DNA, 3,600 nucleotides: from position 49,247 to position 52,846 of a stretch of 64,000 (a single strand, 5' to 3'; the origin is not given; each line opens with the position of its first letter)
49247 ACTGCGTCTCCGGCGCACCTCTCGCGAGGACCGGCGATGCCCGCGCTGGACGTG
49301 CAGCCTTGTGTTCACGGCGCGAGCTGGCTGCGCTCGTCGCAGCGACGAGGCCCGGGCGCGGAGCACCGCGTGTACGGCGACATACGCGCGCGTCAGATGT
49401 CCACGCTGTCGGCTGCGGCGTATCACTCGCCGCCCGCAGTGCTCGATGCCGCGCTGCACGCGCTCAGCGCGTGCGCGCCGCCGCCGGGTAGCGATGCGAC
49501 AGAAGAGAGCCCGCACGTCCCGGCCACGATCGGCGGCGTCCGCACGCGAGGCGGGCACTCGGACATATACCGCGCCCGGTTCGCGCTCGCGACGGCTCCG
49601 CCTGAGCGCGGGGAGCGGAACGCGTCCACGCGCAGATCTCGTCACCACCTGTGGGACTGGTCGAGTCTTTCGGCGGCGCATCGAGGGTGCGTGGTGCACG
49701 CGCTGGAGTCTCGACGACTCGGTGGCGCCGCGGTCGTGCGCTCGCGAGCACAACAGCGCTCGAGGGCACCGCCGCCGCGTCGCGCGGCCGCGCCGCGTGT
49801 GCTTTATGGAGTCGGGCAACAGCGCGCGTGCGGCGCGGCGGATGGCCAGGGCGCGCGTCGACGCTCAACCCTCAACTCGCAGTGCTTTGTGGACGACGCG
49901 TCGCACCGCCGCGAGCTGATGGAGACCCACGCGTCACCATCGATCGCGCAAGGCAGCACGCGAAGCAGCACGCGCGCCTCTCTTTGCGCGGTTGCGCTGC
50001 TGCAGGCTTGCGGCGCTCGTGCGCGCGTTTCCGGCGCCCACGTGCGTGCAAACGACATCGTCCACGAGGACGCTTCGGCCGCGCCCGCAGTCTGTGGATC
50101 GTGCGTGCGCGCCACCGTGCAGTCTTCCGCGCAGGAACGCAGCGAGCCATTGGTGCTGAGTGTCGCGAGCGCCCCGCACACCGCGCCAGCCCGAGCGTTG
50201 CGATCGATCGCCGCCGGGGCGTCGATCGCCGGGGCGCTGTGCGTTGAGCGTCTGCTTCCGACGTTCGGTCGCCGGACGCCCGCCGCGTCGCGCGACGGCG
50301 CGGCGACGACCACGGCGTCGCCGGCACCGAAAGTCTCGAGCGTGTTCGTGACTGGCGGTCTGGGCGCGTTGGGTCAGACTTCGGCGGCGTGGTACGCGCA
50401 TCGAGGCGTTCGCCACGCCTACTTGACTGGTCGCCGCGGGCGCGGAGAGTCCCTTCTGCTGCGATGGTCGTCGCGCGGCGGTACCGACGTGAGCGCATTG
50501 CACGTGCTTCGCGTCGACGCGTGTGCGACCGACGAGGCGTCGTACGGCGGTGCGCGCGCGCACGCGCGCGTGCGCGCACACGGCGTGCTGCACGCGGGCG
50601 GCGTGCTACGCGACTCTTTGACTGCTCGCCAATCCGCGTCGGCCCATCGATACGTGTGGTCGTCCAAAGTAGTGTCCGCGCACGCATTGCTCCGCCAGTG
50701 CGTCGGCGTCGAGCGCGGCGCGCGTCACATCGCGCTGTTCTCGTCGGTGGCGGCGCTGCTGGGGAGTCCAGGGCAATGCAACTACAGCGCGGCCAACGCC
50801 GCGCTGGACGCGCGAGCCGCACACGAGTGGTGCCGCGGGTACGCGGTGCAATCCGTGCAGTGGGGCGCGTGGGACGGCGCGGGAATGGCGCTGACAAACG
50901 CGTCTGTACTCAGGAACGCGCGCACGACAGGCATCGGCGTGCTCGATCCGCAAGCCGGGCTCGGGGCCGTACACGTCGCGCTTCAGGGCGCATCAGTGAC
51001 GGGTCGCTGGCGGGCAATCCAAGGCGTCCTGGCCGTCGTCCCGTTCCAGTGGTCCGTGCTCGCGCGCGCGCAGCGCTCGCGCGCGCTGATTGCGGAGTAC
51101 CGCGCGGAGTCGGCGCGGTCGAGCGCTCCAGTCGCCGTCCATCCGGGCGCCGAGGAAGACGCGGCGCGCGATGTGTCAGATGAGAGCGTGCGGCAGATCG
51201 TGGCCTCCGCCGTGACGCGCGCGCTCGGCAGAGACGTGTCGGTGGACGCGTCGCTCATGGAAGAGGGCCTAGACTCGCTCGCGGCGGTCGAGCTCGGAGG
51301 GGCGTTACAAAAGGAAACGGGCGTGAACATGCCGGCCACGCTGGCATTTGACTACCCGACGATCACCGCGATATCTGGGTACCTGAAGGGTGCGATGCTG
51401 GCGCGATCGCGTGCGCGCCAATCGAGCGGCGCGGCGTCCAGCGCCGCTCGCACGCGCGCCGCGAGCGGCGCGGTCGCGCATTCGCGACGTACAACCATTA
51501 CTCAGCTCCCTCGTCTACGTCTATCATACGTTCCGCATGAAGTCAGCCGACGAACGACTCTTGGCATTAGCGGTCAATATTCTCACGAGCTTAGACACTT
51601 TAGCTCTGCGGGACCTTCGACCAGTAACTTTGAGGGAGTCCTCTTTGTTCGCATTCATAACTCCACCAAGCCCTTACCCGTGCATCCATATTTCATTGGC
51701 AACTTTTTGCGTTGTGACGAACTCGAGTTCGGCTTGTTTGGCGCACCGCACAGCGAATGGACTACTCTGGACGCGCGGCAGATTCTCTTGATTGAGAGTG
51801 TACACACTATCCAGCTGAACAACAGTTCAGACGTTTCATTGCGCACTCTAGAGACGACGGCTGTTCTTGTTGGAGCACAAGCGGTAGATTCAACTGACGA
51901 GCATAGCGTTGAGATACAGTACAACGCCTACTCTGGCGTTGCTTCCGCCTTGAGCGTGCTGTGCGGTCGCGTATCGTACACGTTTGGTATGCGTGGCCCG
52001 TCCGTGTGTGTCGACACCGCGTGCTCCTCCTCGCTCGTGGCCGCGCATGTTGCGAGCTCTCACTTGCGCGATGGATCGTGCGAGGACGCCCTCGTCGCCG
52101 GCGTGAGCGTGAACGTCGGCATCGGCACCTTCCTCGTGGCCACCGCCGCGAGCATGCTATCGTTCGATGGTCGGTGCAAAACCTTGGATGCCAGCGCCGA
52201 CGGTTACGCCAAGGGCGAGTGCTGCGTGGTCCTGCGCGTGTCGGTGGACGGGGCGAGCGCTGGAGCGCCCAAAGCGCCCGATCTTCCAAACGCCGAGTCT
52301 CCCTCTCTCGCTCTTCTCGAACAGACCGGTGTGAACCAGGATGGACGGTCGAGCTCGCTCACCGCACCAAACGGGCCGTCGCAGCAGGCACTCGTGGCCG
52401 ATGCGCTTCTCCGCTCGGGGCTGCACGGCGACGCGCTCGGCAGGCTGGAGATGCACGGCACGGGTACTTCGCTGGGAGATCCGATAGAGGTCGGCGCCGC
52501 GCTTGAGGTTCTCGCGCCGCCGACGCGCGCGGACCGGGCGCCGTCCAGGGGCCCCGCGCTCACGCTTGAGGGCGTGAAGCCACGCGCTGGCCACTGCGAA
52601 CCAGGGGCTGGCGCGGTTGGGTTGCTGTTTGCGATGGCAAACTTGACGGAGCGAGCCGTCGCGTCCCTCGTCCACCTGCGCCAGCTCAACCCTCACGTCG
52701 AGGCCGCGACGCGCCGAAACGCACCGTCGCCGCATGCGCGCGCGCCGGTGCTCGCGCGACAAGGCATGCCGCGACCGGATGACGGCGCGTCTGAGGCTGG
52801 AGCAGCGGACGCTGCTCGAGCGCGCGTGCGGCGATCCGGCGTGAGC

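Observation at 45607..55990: PKS internal modules are >99%-identical tandem duplications (1.5-kb KR-ACP unit x2; 2.14-kb KS-DH unit x3, one 5'-truncated)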

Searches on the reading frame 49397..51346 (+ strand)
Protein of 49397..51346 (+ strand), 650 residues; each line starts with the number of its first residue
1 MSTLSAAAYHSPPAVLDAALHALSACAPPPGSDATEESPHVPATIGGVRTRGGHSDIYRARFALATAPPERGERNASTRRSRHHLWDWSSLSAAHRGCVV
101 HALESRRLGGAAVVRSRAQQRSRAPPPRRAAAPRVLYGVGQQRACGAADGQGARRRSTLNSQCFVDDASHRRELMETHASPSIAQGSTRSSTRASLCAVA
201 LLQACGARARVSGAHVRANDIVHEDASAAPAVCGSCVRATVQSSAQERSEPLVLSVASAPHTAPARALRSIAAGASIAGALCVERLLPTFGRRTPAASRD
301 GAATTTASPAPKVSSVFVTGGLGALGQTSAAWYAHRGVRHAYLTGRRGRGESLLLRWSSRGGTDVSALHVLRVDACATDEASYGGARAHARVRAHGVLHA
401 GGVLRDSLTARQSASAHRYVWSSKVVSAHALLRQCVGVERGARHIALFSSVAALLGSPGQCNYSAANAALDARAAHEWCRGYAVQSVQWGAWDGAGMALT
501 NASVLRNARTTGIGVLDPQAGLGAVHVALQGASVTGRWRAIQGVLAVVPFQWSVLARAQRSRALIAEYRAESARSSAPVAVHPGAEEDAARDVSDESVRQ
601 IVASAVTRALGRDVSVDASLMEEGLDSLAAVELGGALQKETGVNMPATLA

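Call 9: search_protein_families(library=pfam, proteins=[window:49397-51346:+], max_evalue=0.001)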
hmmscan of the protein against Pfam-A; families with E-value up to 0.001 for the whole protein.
window:49397-51346:+ (650 aa): 3 families
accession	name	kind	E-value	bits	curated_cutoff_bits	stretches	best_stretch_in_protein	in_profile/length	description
PF08659.16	KR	-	2.3e-29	103.1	22.6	1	315-493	2-179/180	KR domain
PF00550.31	PP-binding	-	4.8e-08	33.6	20.8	1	602-648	3-52/67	Phosphopantetheine attachment site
PF14765.12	PS-DH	-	7.4e-05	22.8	23.7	1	6-63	64-121/166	Polyketide synthase dehydratase N-terminal domain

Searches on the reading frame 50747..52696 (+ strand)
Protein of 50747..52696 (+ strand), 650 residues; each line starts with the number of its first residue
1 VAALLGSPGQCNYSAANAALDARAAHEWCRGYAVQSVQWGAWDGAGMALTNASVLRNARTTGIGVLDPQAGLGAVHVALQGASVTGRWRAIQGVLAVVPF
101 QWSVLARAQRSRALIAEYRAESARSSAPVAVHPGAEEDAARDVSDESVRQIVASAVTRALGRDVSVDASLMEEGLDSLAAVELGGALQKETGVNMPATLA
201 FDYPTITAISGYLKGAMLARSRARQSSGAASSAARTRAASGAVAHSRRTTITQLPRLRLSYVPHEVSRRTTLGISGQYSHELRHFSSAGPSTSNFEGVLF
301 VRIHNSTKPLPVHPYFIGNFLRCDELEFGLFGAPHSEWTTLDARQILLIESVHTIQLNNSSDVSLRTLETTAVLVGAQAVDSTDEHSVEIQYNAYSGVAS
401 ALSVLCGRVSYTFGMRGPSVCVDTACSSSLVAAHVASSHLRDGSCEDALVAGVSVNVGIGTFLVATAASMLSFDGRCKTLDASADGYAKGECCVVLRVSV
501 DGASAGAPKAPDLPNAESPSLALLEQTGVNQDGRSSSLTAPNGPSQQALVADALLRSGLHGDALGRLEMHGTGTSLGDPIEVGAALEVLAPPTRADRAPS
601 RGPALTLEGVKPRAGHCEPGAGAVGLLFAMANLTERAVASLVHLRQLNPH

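Call 9: search_protein_families(library=pfam, proteins=[window:50747-52696:+], max_evalue=0.001)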
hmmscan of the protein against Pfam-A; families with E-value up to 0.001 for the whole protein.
window:50747-52696:+ (650 aa): 4 families
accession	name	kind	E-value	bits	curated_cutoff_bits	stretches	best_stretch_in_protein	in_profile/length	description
PF00109.32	ketoacyl-synt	-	1.1e-33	117.4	20.8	1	324-496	69-244/252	Beta-ketoacyl synthase, N-terminal domain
PF02801.28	Ketoacyl-synt_C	-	4.5e-21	75.5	20.8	1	522-644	2-118/119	Beta-ketoacyl synthase, C-terminal domain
PF00550.31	PP-binding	-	7.5e-13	49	20.8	1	152-213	3-67/67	Phosphopantetheine attachment site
PF08659.16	KR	-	9.3e-09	35.9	22.6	1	1-43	137-179/180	KR domain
